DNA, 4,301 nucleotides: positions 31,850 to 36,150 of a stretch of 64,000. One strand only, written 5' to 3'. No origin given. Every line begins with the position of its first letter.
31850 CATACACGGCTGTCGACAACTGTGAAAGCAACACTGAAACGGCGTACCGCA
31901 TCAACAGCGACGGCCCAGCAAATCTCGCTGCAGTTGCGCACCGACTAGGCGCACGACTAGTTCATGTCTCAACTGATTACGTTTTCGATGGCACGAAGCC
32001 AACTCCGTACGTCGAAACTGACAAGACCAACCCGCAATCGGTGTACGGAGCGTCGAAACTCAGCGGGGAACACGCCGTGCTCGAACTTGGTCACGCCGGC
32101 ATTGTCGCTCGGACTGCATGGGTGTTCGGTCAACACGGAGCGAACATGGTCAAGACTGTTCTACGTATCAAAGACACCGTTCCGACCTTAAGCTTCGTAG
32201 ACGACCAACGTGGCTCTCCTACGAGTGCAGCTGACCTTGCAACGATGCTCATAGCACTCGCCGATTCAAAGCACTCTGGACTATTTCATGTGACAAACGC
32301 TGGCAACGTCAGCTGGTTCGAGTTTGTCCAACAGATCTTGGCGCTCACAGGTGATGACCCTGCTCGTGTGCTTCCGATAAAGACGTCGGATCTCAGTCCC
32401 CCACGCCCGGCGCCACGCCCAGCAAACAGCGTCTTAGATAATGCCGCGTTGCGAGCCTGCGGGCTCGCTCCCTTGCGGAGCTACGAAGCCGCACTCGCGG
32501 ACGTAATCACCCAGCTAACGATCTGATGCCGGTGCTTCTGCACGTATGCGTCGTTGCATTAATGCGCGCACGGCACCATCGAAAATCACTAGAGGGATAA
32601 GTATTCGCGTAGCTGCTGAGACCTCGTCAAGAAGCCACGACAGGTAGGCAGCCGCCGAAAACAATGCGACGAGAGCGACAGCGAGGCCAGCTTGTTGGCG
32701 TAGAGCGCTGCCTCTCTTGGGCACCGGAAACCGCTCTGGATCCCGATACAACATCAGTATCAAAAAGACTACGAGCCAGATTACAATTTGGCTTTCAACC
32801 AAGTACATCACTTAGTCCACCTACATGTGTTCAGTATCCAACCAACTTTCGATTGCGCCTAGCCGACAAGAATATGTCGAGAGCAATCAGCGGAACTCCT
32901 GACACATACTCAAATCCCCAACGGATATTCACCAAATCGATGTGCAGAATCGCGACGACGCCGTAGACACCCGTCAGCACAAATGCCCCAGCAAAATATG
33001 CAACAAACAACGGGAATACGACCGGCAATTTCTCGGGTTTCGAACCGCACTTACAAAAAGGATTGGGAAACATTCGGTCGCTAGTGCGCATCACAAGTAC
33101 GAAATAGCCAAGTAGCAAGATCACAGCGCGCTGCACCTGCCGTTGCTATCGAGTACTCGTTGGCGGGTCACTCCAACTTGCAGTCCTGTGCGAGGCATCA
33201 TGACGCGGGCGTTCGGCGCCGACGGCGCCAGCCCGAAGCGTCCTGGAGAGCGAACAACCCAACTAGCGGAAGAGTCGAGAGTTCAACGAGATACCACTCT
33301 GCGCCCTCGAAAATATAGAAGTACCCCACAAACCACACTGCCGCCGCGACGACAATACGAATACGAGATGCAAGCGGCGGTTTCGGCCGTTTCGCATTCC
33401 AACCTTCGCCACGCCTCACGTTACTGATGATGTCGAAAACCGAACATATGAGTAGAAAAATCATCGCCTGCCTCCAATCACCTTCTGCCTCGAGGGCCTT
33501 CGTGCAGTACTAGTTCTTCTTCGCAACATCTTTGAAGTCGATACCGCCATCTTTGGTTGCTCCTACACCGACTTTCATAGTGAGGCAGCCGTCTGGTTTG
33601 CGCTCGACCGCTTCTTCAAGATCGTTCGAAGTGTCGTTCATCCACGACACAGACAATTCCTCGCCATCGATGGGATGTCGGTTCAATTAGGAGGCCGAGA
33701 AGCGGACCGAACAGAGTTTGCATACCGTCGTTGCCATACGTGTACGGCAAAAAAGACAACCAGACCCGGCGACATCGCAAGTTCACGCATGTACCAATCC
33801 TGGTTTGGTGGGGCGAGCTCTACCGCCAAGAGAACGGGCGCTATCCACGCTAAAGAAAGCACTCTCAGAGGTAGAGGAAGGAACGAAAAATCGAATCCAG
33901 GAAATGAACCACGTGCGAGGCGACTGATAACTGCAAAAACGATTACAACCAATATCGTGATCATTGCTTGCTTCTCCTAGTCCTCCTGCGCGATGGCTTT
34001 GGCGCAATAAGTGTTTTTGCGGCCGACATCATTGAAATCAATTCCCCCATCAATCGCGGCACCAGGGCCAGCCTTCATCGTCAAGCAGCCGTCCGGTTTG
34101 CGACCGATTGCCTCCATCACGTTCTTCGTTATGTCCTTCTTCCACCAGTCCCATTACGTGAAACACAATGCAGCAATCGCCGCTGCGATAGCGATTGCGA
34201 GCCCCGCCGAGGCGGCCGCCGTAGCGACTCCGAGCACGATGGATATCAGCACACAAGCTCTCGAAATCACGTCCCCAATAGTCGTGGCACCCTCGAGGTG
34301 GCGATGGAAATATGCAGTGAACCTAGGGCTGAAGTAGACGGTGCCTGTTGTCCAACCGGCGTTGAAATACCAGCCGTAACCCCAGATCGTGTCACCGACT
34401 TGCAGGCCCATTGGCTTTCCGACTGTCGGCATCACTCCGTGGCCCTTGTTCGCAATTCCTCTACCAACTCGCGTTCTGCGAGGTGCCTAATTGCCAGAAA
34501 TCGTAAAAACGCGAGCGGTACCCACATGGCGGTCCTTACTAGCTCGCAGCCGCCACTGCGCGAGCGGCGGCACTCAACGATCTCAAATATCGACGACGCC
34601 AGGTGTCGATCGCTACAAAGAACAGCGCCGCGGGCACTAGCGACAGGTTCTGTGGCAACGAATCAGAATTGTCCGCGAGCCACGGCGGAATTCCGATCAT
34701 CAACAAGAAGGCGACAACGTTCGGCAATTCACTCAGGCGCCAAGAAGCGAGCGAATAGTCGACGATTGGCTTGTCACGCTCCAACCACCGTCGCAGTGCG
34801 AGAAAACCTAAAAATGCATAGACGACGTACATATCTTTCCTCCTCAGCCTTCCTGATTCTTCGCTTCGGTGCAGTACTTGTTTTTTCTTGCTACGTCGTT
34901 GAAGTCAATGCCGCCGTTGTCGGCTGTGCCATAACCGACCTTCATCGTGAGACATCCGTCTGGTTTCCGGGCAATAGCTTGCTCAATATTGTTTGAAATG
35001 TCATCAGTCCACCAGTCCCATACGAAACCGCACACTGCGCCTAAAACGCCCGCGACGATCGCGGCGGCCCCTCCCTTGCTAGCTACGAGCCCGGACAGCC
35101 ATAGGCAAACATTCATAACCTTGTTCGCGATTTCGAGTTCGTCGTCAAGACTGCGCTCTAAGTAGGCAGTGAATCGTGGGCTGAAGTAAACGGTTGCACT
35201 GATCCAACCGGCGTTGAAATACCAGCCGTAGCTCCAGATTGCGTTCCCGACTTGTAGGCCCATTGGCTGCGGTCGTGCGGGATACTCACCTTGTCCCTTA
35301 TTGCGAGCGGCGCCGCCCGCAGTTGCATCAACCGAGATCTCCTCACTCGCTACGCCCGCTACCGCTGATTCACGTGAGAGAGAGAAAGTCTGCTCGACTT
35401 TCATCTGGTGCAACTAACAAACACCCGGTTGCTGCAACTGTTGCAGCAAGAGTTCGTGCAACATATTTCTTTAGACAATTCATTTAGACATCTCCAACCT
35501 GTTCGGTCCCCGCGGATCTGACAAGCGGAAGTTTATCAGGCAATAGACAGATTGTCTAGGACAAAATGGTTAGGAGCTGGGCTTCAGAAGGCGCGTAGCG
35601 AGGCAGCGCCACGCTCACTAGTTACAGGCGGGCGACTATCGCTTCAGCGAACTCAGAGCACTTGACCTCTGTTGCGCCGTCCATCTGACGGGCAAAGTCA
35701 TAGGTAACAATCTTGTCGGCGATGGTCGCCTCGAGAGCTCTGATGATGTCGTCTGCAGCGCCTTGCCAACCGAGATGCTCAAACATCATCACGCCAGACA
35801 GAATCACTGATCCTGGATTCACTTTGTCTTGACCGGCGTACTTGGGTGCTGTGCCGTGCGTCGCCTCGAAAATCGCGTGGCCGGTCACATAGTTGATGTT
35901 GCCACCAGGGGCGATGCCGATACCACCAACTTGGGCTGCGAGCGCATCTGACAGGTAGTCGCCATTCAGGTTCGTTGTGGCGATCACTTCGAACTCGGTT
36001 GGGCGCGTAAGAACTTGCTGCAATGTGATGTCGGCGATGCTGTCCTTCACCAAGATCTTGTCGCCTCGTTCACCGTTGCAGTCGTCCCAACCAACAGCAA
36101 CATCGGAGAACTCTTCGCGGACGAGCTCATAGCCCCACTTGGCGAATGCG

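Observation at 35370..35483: Signal-peptide ORF is one frame off from the only uninterrupted effector copy, with a (TC)5 tract in the frame-switch window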

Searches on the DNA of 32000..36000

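Call 46: search_rna_families(source=window, start=32000, end=36000, threshold=evalue, max_evalue=1)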
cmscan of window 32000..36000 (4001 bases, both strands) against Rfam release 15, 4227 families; matches with E-value up to 1: 2.
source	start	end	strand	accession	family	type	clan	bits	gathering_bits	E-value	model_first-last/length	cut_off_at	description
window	32619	32647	-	RF01678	P37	Gene; sRNA;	-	22.8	50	0.33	1-62/62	no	Pseudomonas sRNA P37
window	35318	35372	-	RF01691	Bacillus-plasmid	Gene; sRNA;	-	22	31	0.17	1-61/61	no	Bacillus-plasmid RNA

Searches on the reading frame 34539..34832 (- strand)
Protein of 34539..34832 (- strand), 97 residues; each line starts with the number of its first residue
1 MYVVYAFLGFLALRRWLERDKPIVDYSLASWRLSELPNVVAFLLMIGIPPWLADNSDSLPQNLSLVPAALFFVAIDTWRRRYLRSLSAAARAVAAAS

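Call 4: search_protein_families(library=pfam, max_evalue=1, proteins=[window:34542-34832:-])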
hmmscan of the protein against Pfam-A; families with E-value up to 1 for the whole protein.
seq(97 aa): 0 families

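Call 5: search_protein_families(library=ncbifam, max_evalue=1, proteins=[window:34542-34832:-])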
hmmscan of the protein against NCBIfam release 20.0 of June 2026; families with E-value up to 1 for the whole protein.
seq(97 aa): 0 families

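Call 48: find_encoding_contigs(protein=window:34539-34832:-, flank=2000, max_places=10)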
Protein window:34539-34832:- (97 aa): 7 contigs read that carry it; 3 places shown.
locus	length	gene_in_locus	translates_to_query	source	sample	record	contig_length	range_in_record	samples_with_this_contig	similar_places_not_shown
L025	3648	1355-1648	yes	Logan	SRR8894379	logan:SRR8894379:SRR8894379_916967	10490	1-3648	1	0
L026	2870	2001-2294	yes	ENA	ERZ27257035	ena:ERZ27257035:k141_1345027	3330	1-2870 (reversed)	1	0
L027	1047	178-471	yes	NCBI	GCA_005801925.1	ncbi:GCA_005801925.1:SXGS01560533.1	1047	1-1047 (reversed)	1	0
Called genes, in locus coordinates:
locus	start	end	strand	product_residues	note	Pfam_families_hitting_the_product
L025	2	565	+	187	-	?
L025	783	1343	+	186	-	-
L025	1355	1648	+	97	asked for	-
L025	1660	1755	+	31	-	-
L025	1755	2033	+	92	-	-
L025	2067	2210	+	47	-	-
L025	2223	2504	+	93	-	-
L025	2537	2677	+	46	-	-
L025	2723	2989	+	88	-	-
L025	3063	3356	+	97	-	-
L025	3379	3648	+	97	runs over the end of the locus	-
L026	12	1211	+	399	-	PF00180:Iso_dh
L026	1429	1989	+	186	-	-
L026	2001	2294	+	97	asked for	-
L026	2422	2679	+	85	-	-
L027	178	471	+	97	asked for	-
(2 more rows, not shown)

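Call 50: search_protein_families(library=padloc, max_evalue=0.1, proteins=[window:34542-34832:-])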
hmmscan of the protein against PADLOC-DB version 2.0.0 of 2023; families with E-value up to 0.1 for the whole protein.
seq(97 aa): 0 families

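Call 51: search_protein_families(library=phrogs, max_evalue=0.1, proteins=[window:34542-34832:-])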
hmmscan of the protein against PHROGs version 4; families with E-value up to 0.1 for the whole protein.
seq(97 aa): 0 families

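Call 63: find_homologous_proteins(query=A6, max_evalue=0.01)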
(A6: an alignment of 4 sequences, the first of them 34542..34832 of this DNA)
Query A6 (4 sequences) (97 aa, profile of the alignment): 4 proteins with E <= 0.01 among 1991 candidates.
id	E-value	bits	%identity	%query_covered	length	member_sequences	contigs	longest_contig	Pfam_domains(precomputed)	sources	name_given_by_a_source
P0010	1.0e-35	139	35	38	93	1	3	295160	-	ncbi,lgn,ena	-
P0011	4.5e-30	121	-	-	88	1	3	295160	-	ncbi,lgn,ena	-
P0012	7.1e-30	121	100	100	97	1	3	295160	-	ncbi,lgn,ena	-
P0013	7.5e-25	105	-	-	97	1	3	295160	-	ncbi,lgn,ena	-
